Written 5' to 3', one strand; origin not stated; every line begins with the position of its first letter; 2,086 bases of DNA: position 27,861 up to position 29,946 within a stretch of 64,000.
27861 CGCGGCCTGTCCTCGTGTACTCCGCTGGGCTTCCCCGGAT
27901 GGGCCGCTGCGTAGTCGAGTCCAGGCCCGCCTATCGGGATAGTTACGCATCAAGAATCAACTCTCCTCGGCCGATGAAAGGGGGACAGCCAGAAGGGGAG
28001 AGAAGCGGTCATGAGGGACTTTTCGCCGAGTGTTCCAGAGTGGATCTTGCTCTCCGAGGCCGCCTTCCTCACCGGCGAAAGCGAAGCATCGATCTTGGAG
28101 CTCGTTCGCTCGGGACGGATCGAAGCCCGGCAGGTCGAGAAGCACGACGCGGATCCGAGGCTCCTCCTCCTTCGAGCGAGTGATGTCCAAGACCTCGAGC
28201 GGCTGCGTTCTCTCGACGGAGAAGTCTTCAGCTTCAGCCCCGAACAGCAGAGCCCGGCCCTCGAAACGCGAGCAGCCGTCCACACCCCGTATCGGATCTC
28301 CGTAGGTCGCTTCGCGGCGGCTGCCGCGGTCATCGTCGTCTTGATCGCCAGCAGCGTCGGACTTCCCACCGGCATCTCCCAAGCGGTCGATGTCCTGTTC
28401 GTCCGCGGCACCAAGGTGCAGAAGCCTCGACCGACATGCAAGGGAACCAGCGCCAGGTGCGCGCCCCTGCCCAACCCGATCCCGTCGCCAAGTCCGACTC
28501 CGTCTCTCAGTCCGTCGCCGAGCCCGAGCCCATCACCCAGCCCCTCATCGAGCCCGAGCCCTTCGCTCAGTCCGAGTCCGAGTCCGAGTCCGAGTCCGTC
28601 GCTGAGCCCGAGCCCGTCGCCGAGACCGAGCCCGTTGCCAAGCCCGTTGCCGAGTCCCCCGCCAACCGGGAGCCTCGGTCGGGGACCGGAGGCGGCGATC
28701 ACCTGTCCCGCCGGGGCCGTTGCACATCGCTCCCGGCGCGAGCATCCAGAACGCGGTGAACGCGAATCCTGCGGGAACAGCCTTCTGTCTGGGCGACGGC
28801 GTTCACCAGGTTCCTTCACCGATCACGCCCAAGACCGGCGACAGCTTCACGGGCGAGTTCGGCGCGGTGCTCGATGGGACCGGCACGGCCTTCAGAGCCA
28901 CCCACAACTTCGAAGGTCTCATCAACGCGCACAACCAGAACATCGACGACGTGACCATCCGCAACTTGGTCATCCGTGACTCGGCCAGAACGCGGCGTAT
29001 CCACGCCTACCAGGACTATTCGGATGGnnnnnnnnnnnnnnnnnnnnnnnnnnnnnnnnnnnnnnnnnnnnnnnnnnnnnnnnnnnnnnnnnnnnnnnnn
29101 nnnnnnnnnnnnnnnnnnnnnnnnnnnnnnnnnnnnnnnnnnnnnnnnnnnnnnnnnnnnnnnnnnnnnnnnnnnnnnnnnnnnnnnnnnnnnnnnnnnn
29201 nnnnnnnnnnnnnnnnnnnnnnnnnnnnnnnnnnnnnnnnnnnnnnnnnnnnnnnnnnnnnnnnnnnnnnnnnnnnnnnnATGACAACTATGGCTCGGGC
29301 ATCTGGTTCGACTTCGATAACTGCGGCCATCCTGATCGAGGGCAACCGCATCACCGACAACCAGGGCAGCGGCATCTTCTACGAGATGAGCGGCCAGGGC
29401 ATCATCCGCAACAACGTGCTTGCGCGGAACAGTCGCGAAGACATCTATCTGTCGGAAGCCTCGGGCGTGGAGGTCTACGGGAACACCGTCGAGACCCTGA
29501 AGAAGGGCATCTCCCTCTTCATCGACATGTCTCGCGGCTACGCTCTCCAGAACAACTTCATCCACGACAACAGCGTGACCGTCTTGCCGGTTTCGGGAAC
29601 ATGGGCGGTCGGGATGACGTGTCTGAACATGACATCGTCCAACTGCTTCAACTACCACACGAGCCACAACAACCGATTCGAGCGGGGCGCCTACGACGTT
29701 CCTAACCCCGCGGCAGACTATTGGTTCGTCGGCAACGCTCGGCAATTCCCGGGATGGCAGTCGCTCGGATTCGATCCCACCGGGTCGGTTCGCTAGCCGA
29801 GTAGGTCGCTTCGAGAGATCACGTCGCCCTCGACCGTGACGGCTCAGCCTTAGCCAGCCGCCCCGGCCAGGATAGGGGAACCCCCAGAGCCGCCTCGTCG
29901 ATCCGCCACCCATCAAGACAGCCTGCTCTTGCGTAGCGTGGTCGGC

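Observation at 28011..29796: Unusual architecture: cytoplasmic excisionase-type HTH, single TM, (Ser-Pro)n stalk and extracellular beta-helix domain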

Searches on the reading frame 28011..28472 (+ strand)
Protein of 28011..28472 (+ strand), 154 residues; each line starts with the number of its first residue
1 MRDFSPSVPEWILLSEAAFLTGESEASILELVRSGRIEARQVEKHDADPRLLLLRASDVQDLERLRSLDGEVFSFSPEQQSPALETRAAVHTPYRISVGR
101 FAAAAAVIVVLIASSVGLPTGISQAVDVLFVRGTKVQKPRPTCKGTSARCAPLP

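Call 6: search_protein_families(library=pfam, max_evalue=10, proteins=[window:28011-28472:+])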
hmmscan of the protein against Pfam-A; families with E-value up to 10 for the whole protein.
seq(154 aa): 2 families
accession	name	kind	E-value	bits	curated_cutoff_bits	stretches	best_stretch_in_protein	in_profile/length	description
PF05512.16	AWPM-19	-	0.064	13.8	27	1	87-131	34-78/142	AWPM-19-like family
PF12728.13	HTH_17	-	0.19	12.5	27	1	15-42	5-32/51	Helix-turn-helix domain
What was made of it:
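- On Pfam HTH_17 (PF12728) / excisionase-MerR winged helix: Scores are 12.5 bits (E 0.19; call 6) and 14.4 bits (E 0.046) for the window copy.
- The HTH_17 score is sub-threshold (call 6).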

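Call 7: search_protein_families(library=ncbifam, max_evalue=10, proteins=[window:28011-28472:+])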
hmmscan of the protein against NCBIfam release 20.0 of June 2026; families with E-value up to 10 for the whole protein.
seq(154 aa): 2 families
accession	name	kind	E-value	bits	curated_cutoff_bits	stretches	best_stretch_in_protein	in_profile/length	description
NF040990.2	MamR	equivalog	0.15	12.4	100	1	15-43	47-75/91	magnetosome protein MamR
TIGR04222.1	near_uncomplex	domain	0.15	11.7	43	1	13-39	35-65/229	TIGR04222 domain-containing membrane protein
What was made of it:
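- On RsgI anti-sigma factors: Pfam and NCBIfam give no RsgI_N hit (calls 6, 7).
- Closest known: RodZ and CbpM. Different: No sequence relation was found here (calls 6, 7).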

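Call 8: find_homologous_proteins(query=window:28011-28445:+, max_evalue=0.01)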
Query seq(145 aa): 209 candidates shared short words with the query, none scored E <= 0.01.
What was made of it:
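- The word-index search with the N-terminus found nothing (call 8).
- Tried and rejected: Word-index search with the N-terminus (call 8).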

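Call 21: search_protein_representatives(protein=window:28011-28445:+)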
Query: 145 residues. Proteins with E-value up to 0.001 (for the whole library): 13; up to 1e-10: 1; up to 1e-30: 0. The best 13 are listed.
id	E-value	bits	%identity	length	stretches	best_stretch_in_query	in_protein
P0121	3.3e-17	79.0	52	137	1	2-109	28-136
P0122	3.1e-09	53.2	31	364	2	5-82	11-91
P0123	3.6e-09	53.0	48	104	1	4-77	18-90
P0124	1.0e-07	48.3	32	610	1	2-124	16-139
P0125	3.2e-06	43.5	37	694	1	7-130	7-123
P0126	4.3e-06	43.1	52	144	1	18-80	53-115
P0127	5.1e-05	39.6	40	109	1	5-69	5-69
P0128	5.2e-05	39.6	44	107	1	7-63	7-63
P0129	6.4e-05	39.3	32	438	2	7-67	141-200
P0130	9.7e-05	38.7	43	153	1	5-64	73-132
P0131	1.3e-04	38.3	37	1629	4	44-100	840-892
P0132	2.4e-04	37.4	42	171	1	6-62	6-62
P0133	9.8e-04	35.4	36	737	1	7-117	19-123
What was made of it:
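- Exhaustive phmmer finds 12 true homologues (call 21).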

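Call 51: search_protein_families(library=pfam, max_evalue=0.01, proteins=[P0122, P0124, P0125, P0129, P0133, P0131])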
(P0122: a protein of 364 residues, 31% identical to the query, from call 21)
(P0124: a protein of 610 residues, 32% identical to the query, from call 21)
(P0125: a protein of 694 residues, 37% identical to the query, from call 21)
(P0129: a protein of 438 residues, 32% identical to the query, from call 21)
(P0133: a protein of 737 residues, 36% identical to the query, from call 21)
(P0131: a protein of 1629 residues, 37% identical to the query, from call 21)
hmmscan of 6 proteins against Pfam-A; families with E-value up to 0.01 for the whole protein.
P0122 (364 aa): 1 family
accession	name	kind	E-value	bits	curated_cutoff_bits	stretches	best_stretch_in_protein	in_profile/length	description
PF10502.14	Peptidase_S26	-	6.4e-07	29.9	22.9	1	206-274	7-77/168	Signal peptidase, peptidase S26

P0124 (610 aa): 3 families
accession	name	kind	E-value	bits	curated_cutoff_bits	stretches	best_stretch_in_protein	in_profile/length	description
PF13229.12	Beta_helix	-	1.1e-22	80.8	25.9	1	338-507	2-157/158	Right handed beta helix region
PF05048.19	NosD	-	2.6e-10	40.5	23.6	2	411-520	37-136/212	Periplasmic copper-binding protein (NosD)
PF07602.17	DUF1565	-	0.00041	20.2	20.3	1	437-528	126-217/257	Protein of unknown function (DUF1565)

P0125 (694 aa): 2 families
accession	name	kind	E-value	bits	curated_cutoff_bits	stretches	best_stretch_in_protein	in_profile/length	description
PF05887.16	Trypan_PARP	-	2.6e-06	27.9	100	1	145-203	52-110/134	Procyclic acidic repetitive protein (PARP)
PF24606.1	CEMIP_beta-hel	-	4.1e-06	27.1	27.3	1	369-443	17-84/212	CEMIP beta-helix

P0129 (438 aa): 1 family
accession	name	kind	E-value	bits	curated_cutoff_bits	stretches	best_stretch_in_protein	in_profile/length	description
PF10502.14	Peptidase_S26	-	0.00014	22.3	22.9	1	280-348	7-77/168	Signal peptidase, peptidase S26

P0133 (737 aa): 3 families
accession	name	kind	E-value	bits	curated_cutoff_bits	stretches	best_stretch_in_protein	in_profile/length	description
PF13229.12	Beta_helix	-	9.1e-17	61.6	25.9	1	472-637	7-158/158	Right handed beta helix region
PF05048.19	NosD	-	2.7e-08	33.9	23.6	1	545-705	63-205/212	Periplasmic copper-binding protein (NosD)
PF05887.16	Trypan_PARP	-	1.1e-05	25.9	100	1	246-288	59-113/134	Procyclic acidic repetitive protein (PARP)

P0131 (1629 aa): 11 families
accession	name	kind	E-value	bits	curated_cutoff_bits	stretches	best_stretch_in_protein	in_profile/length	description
PF01627.28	Hpt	-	1.4e-59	198.8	24.6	5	834-937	1-81/84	Hpt domain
PF00072.30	Response_reg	-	1.5e-24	86.8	30.2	1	1511-1622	1-110/111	Response regulator receiver domain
PF01584.24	CheW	-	1.9e-17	63.6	23.5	1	1358-1483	3-133/138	CheW-like domain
PF02518.31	HATPase_c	-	4.3e-14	53.3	26.4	1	1215-1350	5-109/111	Histidine kinase-, DNA gyrase B-, and HSP90-like ATPase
PF05802.16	SctB2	-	2.5e-05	25.2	26.5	0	396-449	84-128/162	SPI-2 type 3 secretion system translocon protein SctB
PF14501.12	HATPase_c_5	-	0.00022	21.5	22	1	1216-1348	6-99/102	GHKL domain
PF07730.19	HisKA_3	-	0.00024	22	24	0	501-541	24-64/68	Histidine kinase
PF21962.1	DUF6924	-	0.00064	20.5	24.4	0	660-697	75-114/129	Domain of unknown function (DUF6924)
PF22116.1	DUF6944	-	0.0018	18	32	0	400-435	29-63/167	Family of unknown function (DUF6944)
PF21894.1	N4_RNAP_helical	-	0.0019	18.5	27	0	342-438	71-170/216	Bacteriophage N4 RNA polymerase, helical domain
PF09806.14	CDK2AP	-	0.0021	18.8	26.2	0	1071-1165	150-188/209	Cyclin-dependent kinase 2-associated protein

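Call 63: find_encoding_contigs(protein=P0122, flank=8000, max_places=3)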
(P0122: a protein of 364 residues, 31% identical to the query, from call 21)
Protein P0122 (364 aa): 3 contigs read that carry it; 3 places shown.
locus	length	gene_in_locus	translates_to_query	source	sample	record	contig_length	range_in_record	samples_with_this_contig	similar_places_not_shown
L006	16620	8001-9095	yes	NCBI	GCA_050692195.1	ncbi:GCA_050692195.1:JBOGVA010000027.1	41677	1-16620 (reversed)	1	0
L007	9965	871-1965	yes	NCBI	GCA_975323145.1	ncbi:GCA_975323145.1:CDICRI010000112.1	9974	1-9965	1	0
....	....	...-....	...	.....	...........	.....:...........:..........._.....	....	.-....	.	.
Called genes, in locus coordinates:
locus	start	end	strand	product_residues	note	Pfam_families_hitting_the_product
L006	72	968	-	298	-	PF01149:Fapy_DNA_glyco, PF06831:H2TH, PF06827:zf-FPG_IleRS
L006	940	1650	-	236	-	PF14622:Ribonucleas_3_3, PF00636:Ribonuclease_3, PF00035:dsrm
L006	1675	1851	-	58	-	PF01783:Ribosomal_L32p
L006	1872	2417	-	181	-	PF02620:YceD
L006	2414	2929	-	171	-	-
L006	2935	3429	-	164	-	PF01467:CTP_transf_like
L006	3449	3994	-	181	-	PF03602:Cons_hypoth95, PF05175:MTS, PF13649:Methyltransf_25 (weak)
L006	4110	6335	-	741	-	PF17191:RecG_wedge, PF01336:tRNA_anti-codon, PF00270:DEAD, PF04851:ResIII (faint), PF00270:DEAD (weak), PF22590:Cas3-like_C_2 (faint), PF00271:Helicase_C, PF19833:RecG_dom3_C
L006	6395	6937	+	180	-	PF00085:Thioredoxin, PF00578:AhpC-TSA, PF08534:Redoxin, PF13098:Thioredoxin_2, PF13905:Thioredoxin_8 (weak)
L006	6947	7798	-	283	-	-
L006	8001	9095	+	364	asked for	PF10502:Peptidase_S26 (weak)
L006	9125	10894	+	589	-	PF08486:SpoIID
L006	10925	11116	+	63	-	PF00830:Ribosomal_L28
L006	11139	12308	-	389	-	PF13439:Glyco_transf_4, PF20706:GT4-conflict, PF00534:Glycos_transf_1, PF13692:Glyco_trans_1_4, PF13524:Glyco_trans_1_2 (weak)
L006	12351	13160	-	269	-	PF08543:Phos_pyr_kin, PF00294:PfkB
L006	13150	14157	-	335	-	PF00586:AIRS, PF02769:AIRS_C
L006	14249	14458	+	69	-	PF07311:Dodecin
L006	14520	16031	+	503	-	PF01293:PEPCK_ATP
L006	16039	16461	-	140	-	-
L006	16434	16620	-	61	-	PF07332:Phage_holin_3_6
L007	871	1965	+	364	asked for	PF10502:Peptidase_S26 (weak)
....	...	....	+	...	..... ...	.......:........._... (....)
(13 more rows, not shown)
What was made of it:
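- Several fused partners are enzymes rather than classical sensors, including an S26 signal peptidase in a housekeeping neighbourhood (calls 51, 63). The S26 fusion sits among housekeeping genes next to a SpoIID gene (call 63).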

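Call 64: find_encoding_contigs(protein=P0125, flank=8000, max_places=3)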
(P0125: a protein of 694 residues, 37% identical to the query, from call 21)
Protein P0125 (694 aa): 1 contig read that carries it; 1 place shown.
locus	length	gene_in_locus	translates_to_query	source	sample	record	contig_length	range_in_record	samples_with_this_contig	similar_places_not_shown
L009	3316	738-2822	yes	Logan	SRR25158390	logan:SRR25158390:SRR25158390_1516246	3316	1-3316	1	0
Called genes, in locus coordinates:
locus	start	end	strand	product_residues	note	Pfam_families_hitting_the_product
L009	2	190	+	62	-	?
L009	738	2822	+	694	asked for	PF05887:Trypan_PARP (weak), PF24606:CEMIP_beta-hel (faint)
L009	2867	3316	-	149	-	?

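Call 68: find_related_loci(query=window:28011-28445:+, collection=metagenome_contigs, flank=6000)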
Query window:28011-28445:+ (145 aa) in metagenome_contigs; peptide patterns used: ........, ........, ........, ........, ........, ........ (x = any residue, [..] = any of these).
600 stretches matched a pattern, but none encodes a relative of the query by tblastn (E <= 1e-3).
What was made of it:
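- Tried and rejected: Metagenome scan with the single protein (call 68).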

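Call 84: search_protein_families(library=pfam, max_evalue=0.01, proteins=[L006:9125-10894:+])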
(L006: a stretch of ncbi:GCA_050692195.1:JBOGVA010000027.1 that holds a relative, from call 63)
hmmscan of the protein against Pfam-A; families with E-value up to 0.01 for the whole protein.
L006:9125-10894:+ (589 aa): 1 family
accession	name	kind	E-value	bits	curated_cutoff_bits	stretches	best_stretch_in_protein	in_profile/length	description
PF08486.15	SpoIID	-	1.8e-20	73.8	23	1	86-181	3-97/97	Stage II sporulation protein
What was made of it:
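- The domain is joined N-terminally to several unrelated membrane or extracytoplasmic modules, as HTH domains of one-component systems are (calls 51, 84).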

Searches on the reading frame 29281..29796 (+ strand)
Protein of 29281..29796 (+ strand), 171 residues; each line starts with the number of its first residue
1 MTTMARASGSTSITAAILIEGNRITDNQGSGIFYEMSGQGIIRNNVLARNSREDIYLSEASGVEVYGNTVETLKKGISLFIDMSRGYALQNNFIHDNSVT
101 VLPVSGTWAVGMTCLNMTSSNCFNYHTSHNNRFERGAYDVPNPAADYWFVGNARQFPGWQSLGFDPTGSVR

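Call 67: find_encoding_contigs(protein=window:29281-29796:+, flank=10000, max_places=5)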
Protein window:29281-29796:+ (171 aa): no gene with exactly this product is on record in the collection.
